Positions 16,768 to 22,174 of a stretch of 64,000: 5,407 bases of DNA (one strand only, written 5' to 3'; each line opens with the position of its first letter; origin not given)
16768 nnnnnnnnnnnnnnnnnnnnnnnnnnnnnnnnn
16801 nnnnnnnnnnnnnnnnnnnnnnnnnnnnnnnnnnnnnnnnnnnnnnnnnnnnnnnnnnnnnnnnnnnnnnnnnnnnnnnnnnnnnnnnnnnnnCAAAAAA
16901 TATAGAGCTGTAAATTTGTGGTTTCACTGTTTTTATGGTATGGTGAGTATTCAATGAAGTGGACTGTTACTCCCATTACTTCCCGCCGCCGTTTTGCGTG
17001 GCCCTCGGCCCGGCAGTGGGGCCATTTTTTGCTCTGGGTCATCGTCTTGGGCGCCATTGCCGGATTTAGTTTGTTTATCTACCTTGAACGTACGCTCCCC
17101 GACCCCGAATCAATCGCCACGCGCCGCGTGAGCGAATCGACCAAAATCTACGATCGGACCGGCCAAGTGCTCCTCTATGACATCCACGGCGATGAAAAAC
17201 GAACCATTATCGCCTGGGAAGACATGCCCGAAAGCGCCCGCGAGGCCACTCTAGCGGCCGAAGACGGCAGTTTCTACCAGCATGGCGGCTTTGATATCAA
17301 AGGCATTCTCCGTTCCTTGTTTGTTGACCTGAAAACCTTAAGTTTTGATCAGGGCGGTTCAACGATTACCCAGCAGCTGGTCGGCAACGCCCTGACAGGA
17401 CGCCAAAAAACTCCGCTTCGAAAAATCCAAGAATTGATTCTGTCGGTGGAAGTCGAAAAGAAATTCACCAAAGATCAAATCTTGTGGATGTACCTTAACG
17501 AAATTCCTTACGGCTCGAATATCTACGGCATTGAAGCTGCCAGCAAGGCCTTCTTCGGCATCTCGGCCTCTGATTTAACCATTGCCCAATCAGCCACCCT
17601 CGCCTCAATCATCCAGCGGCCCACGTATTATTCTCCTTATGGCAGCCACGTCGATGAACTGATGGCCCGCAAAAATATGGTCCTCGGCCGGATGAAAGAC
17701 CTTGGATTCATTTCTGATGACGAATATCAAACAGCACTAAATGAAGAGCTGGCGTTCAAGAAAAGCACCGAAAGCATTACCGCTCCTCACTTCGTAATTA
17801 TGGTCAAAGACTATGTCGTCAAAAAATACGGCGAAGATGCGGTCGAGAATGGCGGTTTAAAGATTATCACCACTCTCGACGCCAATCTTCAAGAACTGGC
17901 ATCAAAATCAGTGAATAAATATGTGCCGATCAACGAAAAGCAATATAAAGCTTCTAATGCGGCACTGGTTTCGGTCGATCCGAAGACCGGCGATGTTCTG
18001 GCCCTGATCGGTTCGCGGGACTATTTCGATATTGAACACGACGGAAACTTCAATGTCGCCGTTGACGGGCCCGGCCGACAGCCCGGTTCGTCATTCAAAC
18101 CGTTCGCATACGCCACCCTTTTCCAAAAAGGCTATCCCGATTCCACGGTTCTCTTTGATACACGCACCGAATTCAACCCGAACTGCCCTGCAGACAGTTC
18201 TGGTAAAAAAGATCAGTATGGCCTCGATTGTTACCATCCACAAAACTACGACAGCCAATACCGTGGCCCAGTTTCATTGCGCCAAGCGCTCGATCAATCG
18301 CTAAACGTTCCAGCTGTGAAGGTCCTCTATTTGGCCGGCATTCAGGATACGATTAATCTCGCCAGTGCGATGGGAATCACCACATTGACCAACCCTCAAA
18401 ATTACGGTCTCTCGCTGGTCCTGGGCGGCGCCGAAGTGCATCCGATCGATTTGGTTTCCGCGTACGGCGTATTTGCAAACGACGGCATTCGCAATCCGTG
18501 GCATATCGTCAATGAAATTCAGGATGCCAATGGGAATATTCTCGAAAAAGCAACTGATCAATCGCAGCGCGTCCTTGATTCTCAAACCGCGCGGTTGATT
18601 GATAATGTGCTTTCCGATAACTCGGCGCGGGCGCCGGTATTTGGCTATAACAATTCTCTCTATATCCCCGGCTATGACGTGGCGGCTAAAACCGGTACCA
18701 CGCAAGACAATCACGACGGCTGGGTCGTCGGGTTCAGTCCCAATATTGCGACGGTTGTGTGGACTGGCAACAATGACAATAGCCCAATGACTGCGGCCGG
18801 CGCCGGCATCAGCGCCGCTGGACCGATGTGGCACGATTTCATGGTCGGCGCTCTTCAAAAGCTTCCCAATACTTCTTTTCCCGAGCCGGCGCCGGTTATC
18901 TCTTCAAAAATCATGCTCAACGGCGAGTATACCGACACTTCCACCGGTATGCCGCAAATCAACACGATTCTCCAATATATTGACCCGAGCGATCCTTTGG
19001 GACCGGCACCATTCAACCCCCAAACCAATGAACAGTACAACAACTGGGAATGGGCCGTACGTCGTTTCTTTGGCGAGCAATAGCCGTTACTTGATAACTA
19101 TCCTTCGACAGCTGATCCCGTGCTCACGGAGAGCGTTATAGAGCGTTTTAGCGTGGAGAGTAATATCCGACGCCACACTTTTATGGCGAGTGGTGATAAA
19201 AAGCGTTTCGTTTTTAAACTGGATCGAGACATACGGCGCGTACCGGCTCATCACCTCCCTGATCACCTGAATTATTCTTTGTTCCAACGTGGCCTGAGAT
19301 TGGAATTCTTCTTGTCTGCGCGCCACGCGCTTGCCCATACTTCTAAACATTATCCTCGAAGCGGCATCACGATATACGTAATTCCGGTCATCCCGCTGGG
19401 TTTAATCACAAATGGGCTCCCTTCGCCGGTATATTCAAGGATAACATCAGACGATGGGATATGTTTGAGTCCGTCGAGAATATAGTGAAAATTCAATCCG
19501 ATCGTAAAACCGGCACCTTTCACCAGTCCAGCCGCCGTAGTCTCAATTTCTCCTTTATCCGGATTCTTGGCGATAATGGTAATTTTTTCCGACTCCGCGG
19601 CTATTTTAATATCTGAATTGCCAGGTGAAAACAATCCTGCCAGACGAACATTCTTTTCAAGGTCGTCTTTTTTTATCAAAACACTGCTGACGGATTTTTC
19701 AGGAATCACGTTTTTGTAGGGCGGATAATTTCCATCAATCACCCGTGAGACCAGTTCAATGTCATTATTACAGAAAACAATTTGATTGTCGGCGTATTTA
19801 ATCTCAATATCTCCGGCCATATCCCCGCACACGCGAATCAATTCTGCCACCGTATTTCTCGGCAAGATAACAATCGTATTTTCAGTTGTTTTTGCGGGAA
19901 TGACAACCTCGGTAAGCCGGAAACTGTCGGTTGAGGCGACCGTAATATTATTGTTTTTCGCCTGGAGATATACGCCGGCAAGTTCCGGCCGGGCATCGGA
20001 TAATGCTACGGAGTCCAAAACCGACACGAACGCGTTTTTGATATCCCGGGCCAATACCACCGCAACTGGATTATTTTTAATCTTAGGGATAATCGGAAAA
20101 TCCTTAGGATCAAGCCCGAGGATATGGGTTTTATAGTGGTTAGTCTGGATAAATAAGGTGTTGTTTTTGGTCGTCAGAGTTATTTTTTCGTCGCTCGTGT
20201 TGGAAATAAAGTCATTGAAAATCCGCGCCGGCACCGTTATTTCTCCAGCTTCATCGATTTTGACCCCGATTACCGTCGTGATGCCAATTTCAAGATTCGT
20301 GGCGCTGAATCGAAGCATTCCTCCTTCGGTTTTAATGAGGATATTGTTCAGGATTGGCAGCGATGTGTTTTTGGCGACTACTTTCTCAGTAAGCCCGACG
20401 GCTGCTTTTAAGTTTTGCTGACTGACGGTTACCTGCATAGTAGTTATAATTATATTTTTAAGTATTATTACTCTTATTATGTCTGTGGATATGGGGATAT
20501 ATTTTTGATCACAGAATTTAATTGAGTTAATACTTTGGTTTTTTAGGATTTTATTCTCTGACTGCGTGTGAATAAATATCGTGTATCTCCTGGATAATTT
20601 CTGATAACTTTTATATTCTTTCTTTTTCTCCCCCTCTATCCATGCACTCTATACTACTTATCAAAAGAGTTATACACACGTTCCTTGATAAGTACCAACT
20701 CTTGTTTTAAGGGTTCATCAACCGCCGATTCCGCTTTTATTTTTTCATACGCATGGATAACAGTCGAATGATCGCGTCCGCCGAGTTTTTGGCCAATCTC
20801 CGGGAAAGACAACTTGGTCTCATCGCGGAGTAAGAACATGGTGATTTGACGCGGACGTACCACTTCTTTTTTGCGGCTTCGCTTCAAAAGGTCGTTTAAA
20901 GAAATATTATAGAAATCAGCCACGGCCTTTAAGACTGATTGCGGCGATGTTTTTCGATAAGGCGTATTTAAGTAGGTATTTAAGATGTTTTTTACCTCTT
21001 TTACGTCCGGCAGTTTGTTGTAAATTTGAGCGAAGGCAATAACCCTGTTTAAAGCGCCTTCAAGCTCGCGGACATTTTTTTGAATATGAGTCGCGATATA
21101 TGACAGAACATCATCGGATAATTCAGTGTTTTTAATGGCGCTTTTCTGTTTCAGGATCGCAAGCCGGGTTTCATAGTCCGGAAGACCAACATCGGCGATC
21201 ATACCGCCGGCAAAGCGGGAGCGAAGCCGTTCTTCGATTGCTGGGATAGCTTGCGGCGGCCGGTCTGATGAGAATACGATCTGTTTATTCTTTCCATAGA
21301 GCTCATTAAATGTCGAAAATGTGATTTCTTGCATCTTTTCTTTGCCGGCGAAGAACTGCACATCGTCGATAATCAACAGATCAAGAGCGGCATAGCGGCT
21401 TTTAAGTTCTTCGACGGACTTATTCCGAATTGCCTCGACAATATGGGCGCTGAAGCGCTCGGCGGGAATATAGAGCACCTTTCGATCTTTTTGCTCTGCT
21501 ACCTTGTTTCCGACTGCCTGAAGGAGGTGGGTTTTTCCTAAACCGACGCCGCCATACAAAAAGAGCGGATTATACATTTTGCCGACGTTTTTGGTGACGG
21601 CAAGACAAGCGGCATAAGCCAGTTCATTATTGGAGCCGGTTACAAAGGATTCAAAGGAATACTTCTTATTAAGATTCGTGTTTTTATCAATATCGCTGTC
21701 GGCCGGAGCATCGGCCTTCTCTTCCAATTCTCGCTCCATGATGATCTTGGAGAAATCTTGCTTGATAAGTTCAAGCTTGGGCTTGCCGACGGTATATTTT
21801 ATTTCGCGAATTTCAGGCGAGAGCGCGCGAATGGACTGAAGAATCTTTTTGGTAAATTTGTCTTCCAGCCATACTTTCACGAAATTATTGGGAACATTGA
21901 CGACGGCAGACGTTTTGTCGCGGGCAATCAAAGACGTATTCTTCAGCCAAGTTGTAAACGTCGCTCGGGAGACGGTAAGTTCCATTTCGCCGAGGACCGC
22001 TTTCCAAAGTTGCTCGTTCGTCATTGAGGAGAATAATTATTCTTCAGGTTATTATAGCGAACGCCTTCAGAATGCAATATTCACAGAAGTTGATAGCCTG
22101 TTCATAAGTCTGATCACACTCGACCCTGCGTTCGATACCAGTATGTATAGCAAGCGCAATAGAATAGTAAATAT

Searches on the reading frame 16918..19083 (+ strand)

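Call 8: search_protein_families(library=pfam, max_evalue=0.0001, proteins=[window:16918-19083:+])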
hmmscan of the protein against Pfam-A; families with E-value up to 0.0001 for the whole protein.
window:16918-19083:+ (721 aa): 2 families
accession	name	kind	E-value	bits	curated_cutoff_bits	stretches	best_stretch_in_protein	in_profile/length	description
PF00912.28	Transgly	-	7.3e-57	192.1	27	1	87-260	6-178/178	Transglycosylase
PF00905.27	Transpeptidase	-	1.6e-24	87.1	22.1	1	350-641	3-297/299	Penicillin binding protein transpeptidase domain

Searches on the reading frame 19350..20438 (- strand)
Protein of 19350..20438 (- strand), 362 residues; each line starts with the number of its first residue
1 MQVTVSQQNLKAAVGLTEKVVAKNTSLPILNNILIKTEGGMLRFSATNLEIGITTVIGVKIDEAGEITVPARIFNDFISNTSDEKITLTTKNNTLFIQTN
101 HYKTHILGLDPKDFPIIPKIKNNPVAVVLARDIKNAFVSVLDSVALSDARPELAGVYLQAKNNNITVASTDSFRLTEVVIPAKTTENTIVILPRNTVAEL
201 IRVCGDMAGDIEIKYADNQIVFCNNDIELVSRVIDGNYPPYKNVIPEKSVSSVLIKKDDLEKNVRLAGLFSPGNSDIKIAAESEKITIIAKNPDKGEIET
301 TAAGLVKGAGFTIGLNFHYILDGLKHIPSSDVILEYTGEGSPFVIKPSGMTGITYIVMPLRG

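Call 9: search_protein_families(library=pfam, max_evalue=0.001, proteins=[window:19350-20438:-])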
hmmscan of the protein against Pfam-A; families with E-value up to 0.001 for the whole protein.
window:19350-20438:- (362 aa): 3 families
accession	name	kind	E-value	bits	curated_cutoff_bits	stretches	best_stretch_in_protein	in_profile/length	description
PF00712.24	DNA_pol3_beta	-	2.7e-25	89.3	24.4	1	1-118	1-120/120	DNA polymerase III beta subunit, N-terminal domain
PF02767.21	DNA_pol3_beta_2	-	4.9e-25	88.5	27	2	134-239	8-115/116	DNA polymerase III beta subunit, central domain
PF02768.20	DNA_pol3_beta_3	-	6.6e-20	71.6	27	1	242-361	1-121/121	DNA polymerase III beta subunit, C-terminal domain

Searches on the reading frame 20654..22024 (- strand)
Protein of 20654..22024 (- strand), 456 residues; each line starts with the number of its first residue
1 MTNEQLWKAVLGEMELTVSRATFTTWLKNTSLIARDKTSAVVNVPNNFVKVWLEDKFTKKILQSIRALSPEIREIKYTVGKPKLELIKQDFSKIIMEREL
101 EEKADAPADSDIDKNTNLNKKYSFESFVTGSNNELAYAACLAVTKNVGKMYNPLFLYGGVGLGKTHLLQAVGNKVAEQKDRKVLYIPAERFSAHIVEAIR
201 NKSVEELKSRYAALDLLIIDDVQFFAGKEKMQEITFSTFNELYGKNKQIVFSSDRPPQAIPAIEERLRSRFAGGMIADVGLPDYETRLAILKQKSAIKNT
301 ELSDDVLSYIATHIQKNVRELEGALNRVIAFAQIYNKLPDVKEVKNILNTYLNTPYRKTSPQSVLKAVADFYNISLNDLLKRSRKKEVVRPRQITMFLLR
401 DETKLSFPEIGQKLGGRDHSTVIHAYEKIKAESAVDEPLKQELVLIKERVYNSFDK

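Call 9: search_protein_families(library=pfam, max_evalue=0.001, proteins=[window:20654-22024:-])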
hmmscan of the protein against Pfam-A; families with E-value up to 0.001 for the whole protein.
window:20654-22024:- (456 aa): 10 families
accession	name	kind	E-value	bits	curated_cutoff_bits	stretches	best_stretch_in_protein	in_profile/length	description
PF00308.24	Bac_DnaA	-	5.3e-64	215.7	23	1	118-277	1-161/162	Bacterial DnaA ATPAse domain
PF08299.17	Bac_DnaA_C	-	4.7e-27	94.3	31.5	1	362-429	2-69/69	Bacterial dnaA protein helix-turn-helix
PF11638.13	DnaA_N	-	7.7e-13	48.4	24.6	1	5-65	2-63/65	DnaA N-terminal domain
PF01695.23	IstB_IS21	-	1.6e-08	34.8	24.1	1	144-252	86-192/238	IstB-like ATP binding protein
PF13401.12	AAA_22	-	5.9e-05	23.8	27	0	154-209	8-64/130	AAA domain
PF01637.24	ATPase_2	-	0.0001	22.6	33.2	1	150-250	19-113/225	ATPase domain predominantly from Archaea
PF25199.1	nSTAND_NTPase5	-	0.00016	21.9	34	1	146-227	36-110/145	Novel STAND NTPase 5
PF22688.2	Hda_lid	-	0.00067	20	27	0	285-327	2-44/65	Hda, lid domain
PF00004.35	AAA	-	0.00069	20.5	21.2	0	155-243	2-89/131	ATPase family associated with various cellular activities (AAA)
PF13173.12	AAA_14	-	0.00076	19.9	27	0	153-230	4-79/129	AAA domain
